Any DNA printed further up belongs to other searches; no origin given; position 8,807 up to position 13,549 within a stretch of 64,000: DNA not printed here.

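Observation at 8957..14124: ElbD-like four-domain enzyme (FAR - acyl-AMP ligase - ACP - PlsC) with downstream HAD-IB hydrolase: candidate ether/alkyl-lipid or fatty-alcohol lipid pathway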

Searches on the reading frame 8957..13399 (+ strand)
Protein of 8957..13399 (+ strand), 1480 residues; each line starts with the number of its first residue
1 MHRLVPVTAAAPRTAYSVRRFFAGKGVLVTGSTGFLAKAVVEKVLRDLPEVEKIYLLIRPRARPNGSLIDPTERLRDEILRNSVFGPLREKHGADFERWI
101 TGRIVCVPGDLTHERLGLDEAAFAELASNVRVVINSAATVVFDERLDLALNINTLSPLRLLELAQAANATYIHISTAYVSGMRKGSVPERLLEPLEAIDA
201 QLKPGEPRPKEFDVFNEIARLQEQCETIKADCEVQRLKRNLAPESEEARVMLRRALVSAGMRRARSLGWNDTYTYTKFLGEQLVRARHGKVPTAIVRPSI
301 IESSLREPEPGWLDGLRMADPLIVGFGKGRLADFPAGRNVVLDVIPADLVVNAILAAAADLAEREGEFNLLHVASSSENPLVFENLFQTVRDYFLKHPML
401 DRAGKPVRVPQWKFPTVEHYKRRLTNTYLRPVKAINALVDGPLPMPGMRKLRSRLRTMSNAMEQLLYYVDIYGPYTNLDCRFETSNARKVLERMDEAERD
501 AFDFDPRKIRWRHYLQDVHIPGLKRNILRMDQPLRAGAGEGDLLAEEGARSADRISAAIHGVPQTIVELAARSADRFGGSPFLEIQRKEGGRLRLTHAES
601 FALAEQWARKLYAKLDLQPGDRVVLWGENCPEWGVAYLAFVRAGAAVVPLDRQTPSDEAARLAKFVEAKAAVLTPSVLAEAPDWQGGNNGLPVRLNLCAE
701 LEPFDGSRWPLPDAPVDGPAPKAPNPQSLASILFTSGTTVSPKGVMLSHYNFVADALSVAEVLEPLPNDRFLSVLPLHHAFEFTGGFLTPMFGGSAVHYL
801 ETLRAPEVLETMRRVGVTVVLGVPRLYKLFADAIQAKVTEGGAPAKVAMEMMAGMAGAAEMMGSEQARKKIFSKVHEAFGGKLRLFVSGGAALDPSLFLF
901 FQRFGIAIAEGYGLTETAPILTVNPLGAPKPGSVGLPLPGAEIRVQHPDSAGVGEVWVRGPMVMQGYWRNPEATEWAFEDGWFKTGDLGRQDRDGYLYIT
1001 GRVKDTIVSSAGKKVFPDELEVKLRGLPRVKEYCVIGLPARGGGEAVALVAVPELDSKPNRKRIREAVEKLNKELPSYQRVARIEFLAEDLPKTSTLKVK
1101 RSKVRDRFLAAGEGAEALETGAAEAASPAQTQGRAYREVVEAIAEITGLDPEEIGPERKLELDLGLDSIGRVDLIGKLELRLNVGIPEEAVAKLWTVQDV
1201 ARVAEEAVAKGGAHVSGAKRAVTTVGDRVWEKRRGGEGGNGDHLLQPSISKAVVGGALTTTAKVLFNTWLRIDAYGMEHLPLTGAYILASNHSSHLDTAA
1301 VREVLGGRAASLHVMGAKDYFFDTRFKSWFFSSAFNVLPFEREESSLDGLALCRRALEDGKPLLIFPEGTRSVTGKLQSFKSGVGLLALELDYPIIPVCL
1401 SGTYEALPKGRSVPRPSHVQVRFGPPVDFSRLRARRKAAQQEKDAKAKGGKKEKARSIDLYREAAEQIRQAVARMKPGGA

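Call 5: search_protein_families(library=pfam, proteins=[window:8957-13399:+], max_evalue=0.01)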
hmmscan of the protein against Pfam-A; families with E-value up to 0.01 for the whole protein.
window:8957-13399:+ (1480 aa): 9 families
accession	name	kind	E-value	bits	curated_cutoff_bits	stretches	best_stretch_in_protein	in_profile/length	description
PF00501.34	AMP-binding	-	5.8e-75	252.9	29.9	1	572-968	3-384/384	AMP-binding enzyme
PF07993.18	NAD_binding_4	-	1e-62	212.1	20.1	1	29-354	1-258/258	Male sterility protein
PF01553.26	Acyltransferase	-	2.4e-22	79.6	23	1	1271-1401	1-132/132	Acyltransferase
PF03015.24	Sterile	-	1.4e-12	48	35.4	1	451-529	15-92/93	Male sterility protein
PF00550.31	PP-binding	-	9.7e-12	45.4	20.8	1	1138-1202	2-65/67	Phosphopantetheine attachment site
PF13193.12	AMP-binding_C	-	1.2e-08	36.2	24.5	1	1019-1096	1-74/76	AMP-binding enzyme C-terminal domain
PF23562.2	AMP-binding_C_3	-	1.3e-06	29.2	20.8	1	1005-1108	2-112/124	AMP-binding enzyme C-terminal domain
PF01370.27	Epimerase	-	4.1e-06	26.8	20.9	1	27-186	1-125/240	NAD dependent epimerase/dehydratase family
PF04321.23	RmlD_sub_bind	-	0.00028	20.5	27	1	129-179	51-104/287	RmlD substrate binding domain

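Call 6: search_protein_families(library=ncbifam, proteins=[window:8957-13399:+], max_evalue=0.01)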
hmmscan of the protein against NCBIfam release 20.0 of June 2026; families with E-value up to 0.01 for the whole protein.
window:8957-13399:+ (1480 aa): 123 families (the best 25 are shown)
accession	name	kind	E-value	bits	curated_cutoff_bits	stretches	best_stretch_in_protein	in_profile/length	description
NF004837.0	PRK06187.1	subfamily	2.5e-82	276.9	476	2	882-1110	287-524/531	long-chain-fatty-acid--CoA ligase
NF005702.0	PRK07514.1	subfamily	6e-74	249.2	558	2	851-1108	238-500/506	malonyl-CoA synthase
NF004114.0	PRK05605.1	equivalog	9.2e-71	238.8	766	2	884-1111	341-572/575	long-chain-fatty-acid--CoA ligase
NF006386.0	PRK08633.1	equivalog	5e-69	233.2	1221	3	874-1104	891-1137/1147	acyl-[ACP]--phospholipid O-acyltransferase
NF006181.0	PRK08314.1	subfamily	4.9e-62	209.9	705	3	883-1105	321-551/563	long-chain-fatty-acid--CoA ligase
NF005801.1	PRK07656.1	equivalog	1.2e-58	199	657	2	564-834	1-271/500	FadD3 family acyl-CoA ligase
NF004511.1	PRK05852.1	equivalog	2.3e-56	191.5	650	2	881-1108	274-504/505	FadD7 family fatty acid--CoA ligase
NF006182.0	PRK08316.1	subfamily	3.9e-54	184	663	2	910-1109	317-518/523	fatty acyl-CoA synthetase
NF004229.0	PRK05677.1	subfamily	5.7e-54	183.5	879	2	882-1107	327-554/563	long-chain-fatty-acid--CoA ligase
NF005858.0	PRK07787.1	subfamily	6.1e-53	179.9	575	1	617-1104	43-468/471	acyl-CoA synthetase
NF009233.0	PRK12583.1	subfamily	1.1e-52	179.2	832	3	908-1108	346-550/558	fatty acid CoA ligase family protein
NF005307.0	PRK06839.1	equivalog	2.2e-52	178.3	748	2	882-1104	265-489/496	o-succinylbenzoate--CoA ligase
TIGR01923.1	menE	equivalog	2.4e-51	175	330.15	2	882-1104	225-442/442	o-succinylbenzoate--CoA ligase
NF005291.0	PRK06814.1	equivalog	1e-50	172.7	1349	3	883-1048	909-1076/1140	acyl-[ACP]--phospholipid O-acyltransferase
NF002966.0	PRK03640.1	equivalog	3.7e-49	167.6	556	2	871-1106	243-478/483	o-succinylbenzoate--CoA ligase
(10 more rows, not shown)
